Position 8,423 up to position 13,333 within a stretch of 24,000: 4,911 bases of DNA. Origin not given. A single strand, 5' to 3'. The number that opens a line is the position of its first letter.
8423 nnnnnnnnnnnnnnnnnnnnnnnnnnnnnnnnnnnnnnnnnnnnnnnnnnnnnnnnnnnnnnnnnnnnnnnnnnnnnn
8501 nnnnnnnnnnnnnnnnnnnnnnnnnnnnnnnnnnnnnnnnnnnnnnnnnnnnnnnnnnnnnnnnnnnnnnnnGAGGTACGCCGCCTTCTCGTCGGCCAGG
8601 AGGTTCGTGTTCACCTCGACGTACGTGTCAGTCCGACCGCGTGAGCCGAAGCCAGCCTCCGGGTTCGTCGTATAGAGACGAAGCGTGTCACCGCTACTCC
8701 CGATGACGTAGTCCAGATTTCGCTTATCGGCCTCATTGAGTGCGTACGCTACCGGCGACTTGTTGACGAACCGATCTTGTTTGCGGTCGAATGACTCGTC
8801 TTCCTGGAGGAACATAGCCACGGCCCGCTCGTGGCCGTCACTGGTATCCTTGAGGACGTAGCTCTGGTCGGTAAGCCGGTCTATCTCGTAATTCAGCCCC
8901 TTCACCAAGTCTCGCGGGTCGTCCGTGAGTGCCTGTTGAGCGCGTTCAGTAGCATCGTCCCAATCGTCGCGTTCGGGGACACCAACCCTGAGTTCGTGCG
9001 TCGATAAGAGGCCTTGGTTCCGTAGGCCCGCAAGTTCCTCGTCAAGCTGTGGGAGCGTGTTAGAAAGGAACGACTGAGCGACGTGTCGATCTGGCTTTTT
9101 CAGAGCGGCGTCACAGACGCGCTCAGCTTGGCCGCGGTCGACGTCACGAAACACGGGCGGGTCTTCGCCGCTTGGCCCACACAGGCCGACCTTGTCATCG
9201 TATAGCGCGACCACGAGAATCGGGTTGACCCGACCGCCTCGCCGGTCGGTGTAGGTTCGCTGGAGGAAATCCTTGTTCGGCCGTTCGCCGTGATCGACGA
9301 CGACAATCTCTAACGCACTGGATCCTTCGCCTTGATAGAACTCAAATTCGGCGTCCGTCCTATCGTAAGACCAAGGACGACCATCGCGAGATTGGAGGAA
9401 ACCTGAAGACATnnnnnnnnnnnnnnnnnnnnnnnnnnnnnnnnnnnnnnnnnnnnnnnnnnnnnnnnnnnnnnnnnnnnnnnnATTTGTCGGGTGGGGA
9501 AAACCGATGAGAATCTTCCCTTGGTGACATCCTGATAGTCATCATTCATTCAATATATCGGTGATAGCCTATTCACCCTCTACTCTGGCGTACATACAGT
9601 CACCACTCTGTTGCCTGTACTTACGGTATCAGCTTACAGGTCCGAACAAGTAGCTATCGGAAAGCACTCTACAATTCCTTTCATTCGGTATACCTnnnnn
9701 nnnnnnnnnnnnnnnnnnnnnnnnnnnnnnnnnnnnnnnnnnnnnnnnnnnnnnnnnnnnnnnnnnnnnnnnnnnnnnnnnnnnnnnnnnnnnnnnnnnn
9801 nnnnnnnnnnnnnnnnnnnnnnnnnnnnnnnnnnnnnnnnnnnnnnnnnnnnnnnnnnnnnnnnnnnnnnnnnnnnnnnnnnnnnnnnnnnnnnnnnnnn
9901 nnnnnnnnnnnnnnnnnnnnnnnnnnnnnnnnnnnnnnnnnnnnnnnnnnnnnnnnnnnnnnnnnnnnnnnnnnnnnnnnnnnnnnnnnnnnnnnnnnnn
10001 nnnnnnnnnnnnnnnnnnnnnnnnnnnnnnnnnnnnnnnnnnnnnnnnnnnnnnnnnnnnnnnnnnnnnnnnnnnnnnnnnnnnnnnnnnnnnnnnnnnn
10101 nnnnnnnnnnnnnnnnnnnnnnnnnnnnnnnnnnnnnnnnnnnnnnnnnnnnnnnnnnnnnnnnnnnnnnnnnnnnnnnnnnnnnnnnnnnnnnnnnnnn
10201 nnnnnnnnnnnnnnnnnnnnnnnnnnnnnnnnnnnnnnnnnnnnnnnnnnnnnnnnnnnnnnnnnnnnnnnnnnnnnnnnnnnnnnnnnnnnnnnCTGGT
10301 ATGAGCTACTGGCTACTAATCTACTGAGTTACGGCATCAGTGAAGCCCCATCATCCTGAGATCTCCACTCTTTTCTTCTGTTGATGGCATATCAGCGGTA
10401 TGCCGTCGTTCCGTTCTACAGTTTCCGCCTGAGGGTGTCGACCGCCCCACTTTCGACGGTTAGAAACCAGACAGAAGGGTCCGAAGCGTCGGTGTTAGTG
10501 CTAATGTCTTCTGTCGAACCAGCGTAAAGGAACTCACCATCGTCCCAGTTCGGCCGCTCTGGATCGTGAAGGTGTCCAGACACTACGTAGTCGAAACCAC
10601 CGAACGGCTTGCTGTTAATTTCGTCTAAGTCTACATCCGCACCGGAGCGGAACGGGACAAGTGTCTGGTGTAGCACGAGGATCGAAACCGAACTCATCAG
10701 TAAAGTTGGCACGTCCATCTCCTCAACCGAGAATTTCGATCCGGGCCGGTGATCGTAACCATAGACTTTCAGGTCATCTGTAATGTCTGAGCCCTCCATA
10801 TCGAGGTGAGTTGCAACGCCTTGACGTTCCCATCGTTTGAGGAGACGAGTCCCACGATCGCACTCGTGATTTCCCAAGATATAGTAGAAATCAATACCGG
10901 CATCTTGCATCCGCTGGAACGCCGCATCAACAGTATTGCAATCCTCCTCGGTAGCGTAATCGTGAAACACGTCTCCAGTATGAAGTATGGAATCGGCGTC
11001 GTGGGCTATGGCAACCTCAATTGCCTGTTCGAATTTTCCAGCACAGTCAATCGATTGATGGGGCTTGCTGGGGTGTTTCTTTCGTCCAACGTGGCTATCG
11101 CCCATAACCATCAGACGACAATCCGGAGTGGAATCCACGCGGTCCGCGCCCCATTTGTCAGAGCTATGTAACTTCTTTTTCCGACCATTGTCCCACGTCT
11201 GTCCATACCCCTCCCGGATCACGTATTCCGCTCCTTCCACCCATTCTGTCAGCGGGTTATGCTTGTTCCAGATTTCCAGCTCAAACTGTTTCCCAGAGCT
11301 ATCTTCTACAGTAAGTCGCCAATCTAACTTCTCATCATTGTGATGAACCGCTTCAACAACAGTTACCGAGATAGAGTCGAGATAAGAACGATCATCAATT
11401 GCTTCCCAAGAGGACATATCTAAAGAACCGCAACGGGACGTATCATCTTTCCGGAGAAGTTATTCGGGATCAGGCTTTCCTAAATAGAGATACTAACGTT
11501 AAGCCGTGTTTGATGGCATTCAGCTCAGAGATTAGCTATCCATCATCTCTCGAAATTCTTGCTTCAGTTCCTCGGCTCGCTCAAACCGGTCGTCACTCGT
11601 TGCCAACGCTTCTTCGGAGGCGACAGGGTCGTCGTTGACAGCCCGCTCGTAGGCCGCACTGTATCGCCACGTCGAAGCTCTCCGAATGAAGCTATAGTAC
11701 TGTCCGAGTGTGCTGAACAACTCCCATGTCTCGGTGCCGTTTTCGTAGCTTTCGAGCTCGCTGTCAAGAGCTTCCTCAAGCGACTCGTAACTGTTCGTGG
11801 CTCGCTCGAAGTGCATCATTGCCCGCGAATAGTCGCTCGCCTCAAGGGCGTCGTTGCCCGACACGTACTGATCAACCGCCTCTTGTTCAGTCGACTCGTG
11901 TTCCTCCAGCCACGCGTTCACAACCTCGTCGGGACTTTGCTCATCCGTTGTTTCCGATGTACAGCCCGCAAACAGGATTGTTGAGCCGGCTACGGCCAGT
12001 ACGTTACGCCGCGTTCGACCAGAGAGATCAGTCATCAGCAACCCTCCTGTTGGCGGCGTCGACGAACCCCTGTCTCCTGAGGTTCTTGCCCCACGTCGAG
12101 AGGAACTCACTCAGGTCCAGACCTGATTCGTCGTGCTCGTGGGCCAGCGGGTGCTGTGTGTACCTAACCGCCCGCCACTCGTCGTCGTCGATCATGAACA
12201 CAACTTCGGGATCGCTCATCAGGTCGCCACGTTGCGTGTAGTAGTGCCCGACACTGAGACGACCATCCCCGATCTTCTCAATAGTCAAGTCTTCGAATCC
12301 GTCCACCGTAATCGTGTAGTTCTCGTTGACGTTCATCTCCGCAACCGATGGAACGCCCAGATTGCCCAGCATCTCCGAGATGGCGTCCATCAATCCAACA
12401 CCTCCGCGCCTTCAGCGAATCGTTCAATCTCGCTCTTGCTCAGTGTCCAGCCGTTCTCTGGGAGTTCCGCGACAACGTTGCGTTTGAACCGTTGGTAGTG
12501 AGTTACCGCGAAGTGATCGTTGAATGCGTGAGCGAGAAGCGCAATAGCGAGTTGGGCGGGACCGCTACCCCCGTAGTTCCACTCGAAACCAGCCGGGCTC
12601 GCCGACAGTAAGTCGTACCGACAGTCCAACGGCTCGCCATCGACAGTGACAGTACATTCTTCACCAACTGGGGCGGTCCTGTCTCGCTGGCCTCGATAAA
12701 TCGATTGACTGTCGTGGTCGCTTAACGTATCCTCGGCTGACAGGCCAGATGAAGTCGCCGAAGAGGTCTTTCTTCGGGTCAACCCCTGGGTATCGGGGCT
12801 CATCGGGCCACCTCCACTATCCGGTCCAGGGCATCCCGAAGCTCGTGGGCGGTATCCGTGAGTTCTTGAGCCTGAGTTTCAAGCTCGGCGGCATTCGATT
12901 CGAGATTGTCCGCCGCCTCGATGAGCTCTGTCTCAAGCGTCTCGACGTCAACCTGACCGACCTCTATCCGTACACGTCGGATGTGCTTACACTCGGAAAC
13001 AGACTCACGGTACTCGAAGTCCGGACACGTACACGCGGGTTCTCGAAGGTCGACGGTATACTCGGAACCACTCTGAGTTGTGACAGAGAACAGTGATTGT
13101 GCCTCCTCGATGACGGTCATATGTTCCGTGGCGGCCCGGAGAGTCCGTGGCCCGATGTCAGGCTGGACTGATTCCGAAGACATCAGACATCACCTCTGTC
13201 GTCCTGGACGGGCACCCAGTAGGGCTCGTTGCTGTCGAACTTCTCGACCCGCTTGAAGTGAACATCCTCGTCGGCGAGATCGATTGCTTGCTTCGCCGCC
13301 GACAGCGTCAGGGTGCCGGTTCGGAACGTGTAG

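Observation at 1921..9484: Translationally coupled giant m6A methyltransferase + PLD::SNF2 fusion: split Type ISP-like / DISARM-like defence candidate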

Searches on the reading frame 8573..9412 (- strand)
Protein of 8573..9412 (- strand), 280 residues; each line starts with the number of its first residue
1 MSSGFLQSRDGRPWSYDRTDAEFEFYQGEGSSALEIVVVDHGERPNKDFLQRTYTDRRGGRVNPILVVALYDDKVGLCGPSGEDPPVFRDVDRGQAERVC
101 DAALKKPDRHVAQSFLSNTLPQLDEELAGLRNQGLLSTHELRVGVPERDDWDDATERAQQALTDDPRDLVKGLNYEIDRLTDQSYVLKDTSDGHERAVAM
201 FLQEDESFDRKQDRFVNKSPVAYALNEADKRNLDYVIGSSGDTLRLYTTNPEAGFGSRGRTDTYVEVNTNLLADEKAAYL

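Call 24: predict_structure(alignment_id=A2)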
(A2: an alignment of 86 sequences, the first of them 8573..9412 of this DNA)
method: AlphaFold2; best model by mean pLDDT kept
length: 280 residues; sequences in the alignment: 86
mean_pLDDT: 89.1   pTM: 0.80
mean pLDDT of the five models: 89.1, 88.6, 88.1, 88.0, 86.0
residues with pLDDT >= 90: 162; 70-90: 112; 50-70: 5; < 50: 1
segments of 3 or more residues with pLDDT < 50: none
pLDDT, mean of each block of 10 residues (from residue 1): 72 82 89 91 92 91 93 93 89 91 91 91 83 88 90 91 88 93 92 94 88 90 95 94 91 74 91 88
secondary structure, 60 per line:
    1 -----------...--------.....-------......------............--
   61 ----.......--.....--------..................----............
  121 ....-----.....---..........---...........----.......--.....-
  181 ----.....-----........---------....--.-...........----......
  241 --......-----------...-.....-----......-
elements in order: E12-14 E23-27 E35-40 H47-58 E65-71 E74-78 E87-92 H93-104 H109-124 E130-134 H138-147 H151-161 H166-172 E175-179 E185-189 E195-202 H220-230 E235-240 E243-248 E264-268 H274-279

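Call 29: fold_search(model_id=the predicted structure, library=pdb)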
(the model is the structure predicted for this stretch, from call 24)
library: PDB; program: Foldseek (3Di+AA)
matches with E <= 10: 1012; with E <= 0.001: 0
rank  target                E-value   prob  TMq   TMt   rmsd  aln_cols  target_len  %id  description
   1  5csk_A                1.0e-02  0.18  0.18  0.04  16.6       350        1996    8  Crystal structure of yeast acetyl-CoA carboxylase, unbiotinylated (released 2015-10-28)
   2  4dun                  1.6e-02  0.25  0.18  0.19  15.5       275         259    9  1.76A X-ray Crystal Structure of a Putative Phenazine Biosynthesis PhzC/PhzF Protein from Clostridium difficile (strain  (released 2012-03-14)
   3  5trc_B                1.7e-02  0.16  0.19  0.15  17.6       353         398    9  Crystal structure of phosphorylated AC3-AC5 domains of yeast acetyl-CoA carboxylase (released 2016-12-07)
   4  4ihq_A                2.4e-02  0.13  0.13  0.08  20.0       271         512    9  Archaellum Assembly ATPase FlaI bound to ADP (released 2013-03-06)
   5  8xl2_C                2.7e-02  0.15  0.18  0.06  17.1       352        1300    6  Human acetyl-CoA carboxylase 1 filament in complex with acetyl-CoA (ACC1-inact) (released 2024-10-23)
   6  5csk_B                2.9e-02  0.12  0.18  0.04  15.5       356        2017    9  Crystal structure of yeast acetyl-CoA carboxylase, unbiotinylated (released 2015-10-28)
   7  5i6g_A                3.1e-02  0.14  0.19  0.08  22.2       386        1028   10  Crystal structure of C-terminal variant 2 of Chaetomium thermophilum acetyl-CoA carboxylase (released 2016-04-20)
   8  8xl1_A                3.7e-02  0.13  0.18  0.06  21.3       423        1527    8  Core region of the human acetyl-CoA carboxylase 1 filament in complex with acetyl-CoA (ACC1-inact) (released 2024-10-23)
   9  5i6i_B                3.9e-02  0.13  0.19  0.07  22.1       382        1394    9  Crystal structure of a dBCCP-variant of Chaetomium thermophilum acetyl-CoA carboxylase (released 2016-04-20)
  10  7esz_C                3.9e-02  0.10  0.15  0.09  17.9       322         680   10  Crystal structure of the complex formed by Wolbachia cytoplasmic incompatibility factors CinA and CinB with Mn2+ from  (released 2021-11-10)
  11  7et0_C                3.9e-02  0.09  0.16  0.09  18.2       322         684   10  Crystal structure of the complex formed by Wolbachia cytoplasmic incompatibility factors CinA and CinB from wPip (released 2021-11-10)
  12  6vk3_B                4.4e-02  0.25  0.21  0.18  19.0       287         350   10  CryoEM structure of Hrd3/Yos9 complex (released 2020-04-29)
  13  5i6f_A                4.4e-02  0.11  0.17  0.07  21.7       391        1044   10  Crystal structure of C-terminal variant 1 of Chaetomium thermophilum acetyl-CoA carboxylase (released 2016-04-20)
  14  4ii7_C                4.9e-02  0.10  0.13  0.08  20.8       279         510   11  Archaellum Assembly ATPase FlaI (released 2013-03-06)
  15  1s7j_A                5.6e-02  0.20  0.19  0.20  15.3       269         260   10  Crystal structure of phenazine biosynthesis protein PhzF family (Enterococcus faecalis) (released 2004-02-17)
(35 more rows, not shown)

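Call 60: search_protein_representatives(protein=window:8573-9412:-)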
Query: 280 residues. Proteins with E-value up to 0.001 (for the whole library): 629; up to 1e-10: 435; up to 1e-30: 143. The best 150 are listed.
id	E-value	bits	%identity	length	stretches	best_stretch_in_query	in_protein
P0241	5.7e-115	399.9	67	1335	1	2-280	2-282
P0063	1.2e-108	379.2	62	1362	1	4-280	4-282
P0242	1.4e-84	300.2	66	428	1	74-280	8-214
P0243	4.5e-62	226.4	43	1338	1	4-280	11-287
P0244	6.7e-61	222.6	42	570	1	3-280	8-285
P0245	6.7e-60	219.3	40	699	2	7-280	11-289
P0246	1.8e-59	217.9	44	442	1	25-280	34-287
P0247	1.8e-59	217.9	42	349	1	3-280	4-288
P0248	3.8e-59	216.8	45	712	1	23-280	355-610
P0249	1.4e-58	215.0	44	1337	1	25-280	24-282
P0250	8.2e-58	212.5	41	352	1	23-280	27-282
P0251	2.7e-57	210.7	42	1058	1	3-280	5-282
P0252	9.3e-57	209.0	44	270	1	25-272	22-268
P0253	2.1e-56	207.8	40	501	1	4-280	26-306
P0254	4.3e-56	206.8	43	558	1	4-280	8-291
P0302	7.4e-45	170.0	40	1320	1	4-280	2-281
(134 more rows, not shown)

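Call 94: fold_search(model_id=the predicted structure, library=viral)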
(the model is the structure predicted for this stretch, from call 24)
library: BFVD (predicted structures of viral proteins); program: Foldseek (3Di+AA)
matches with E <= 10: 1096; with E <= 0.001: 0
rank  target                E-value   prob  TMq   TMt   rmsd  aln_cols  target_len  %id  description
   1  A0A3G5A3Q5            5.2e-03  0.28  0.16  0.12  16.7       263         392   11  DHH family phosphohydrolase [Harvfovirus sp.]
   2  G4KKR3                5.2e-03  0.13  0.12  0.08  18.4       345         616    9  (no name in the UniProt tables at hand)
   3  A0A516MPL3            5.9e-03  0.94  0.19  0.36   9.5       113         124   11  (no name in the UniProt tables at hand)
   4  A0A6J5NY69            1.1e-02  0.96  0.28  0.21  14.9       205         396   14  Type I restriction enzyme R protein, N-terminal domain containing protein [uncultured Caudovirales phage]
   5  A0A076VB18            2.0e-02  0.97  0.21  0.39   4.4        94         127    6  (no name in the UniProt tables at hand)
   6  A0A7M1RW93            2.0e-02  0.05  0.10  0.06  63.3       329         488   11  Uncharacterized protein [uncultured phage cr1_1]
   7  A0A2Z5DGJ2            2.6e-02  0.57  0.17  0.30   6.3        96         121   12  PURF24 [African swine fever virus]
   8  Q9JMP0                2.6e-02  0.11  0.15  0.08  18.6       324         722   10  (no name in the UniProt tables at hand)
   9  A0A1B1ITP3            3.4e-02  0.60  0.19  0.35  14.0       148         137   16  (no name in the UniProt tables at hand)
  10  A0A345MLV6            3.9e-02  0.51  0.17  0.29  10.7       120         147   12  (no name in the UniProt tables at hand)
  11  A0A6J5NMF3            3.9e-02  0.28  0.17  0.22  15.2       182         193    7  Uncharacterized protein [uncultured Caudovirales phage]
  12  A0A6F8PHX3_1          4.1e-02  0.72  0.19  0.07   5.5        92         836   12  (no name in the UniProt tables at hand)
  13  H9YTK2                4.3e-02  0.38  0.18  0.29   9.6       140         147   15  (no name in the UniProt tables at hand)
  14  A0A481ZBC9            4.6e-02  0.14  0.15  0.15  18.9       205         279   12  Uncharacterized protein [Pithovirus LCPAC403]
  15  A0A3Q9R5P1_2          4.9e-02  0.08  0.12  0.06  16.4       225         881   11  (no name in the UniProt tables at hand)
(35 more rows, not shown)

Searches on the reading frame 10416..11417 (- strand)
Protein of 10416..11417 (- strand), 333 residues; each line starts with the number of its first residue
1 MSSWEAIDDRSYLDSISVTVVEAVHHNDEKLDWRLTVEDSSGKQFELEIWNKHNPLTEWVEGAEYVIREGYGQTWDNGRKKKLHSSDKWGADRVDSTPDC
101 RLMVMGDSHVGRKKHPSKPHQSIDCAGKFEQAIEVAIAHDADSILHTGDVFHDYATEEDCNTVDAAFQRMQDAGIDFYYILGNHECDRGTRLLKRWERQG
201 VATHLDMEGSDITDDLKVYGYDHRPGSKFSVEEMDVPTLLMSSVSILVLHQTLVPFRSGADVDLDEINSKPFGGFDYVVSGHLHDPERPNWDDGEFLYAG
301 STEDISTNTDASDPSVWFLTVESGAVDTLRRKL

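Call 8: search_protein_families(library=pfam, proteins=[window:10416-11417:-], max_evalue=0.01)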
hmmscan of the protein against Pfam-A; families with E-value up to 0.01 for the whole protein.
window:10416-11417:- (333 aa): 2 families
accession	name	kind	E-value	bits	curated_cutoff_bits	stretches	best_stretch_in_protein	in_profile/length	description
PF00149.33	Metallophos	-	3e-11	44.6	21.5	1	101-286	2-191/191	Calcineurin-like phosphoesterase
PF12850.12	Metallophos_2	-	7.4e-07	29.7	27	1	101-309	2-142/154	Calcineurin-like phosphoesterase superfamily domain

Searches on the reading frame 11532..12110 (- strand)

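Call 8: search_protein_families(library=pfam, proteins=[window:11532-12110:-], max_evalue=0.01)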
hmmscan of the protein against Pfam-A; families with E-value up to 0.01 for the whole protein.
window:11532-12110:- (192 aa): 1 family
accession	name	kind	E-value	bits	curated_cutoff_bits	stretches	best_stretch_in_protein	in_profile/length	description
PF23300.3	HEAT_Nup120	-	0.0004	20.7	29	1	74-141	22-90/170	Nucleoporin Nup120, HEAT repeats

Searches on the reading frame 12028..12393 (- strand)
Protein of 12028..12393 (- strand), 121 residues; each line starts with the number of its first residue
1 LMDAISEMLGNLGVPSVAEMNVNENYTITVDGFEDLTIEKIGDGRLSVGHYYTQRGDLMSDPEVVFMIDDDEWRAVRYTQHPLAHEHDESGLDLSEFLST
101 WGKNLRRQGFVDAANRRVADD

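Call 8: search_protein_families(library=pfam, proteins=[window:12028-12393:-], max_evalue=0.01)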
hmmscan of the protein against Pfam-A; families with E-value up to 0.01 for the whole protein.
window:12028-12393:- (121 aa): 1 family
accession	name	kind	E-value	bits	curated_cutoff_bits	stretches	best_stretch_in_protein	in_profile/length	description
PF21849.1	DUF6908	-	2.2e-21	76.4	27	1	23-111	16-123/123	Domain of unknown function (DUF6908)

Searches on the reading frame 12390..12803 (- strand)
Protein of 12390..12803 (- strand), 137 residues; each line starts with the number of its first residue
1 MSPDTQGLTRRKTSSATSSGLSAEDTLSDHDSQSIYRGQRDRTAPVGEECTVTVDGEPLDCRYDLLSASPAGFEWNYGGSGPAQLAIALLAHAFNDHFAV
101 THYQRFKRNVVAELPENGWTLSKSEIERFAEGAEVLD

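Call 8: search_protein_families(library=pfam, proteins=[window:12390-12803:-], max_evalue=0.01)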
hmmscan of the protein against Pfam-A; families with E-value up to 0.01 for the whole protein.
window:12390-12803:- (137 aa): 1 family
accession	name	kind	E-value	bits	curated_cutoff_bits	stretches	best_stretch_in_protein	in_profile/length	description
PF19663.4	DUF6166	-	5.5e-28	97.3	27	1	36-130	1-91/93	Family of unknown function (DUF6166)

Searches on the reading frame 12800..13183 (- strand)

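Call 8: search_protein_families(library=pfam, proteins=[window:12800-13183:-], max_evalue=0.01)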
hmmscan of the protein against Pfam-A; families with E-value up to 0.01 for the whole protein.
window:12800-13183:- (127 aa): 1 family
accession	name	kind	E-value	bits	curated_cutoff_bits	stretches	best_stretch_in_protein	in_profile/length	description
PF04434.22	SWIM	-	0.001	19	19.6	1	42-69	1-31/38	SWIM zinc finger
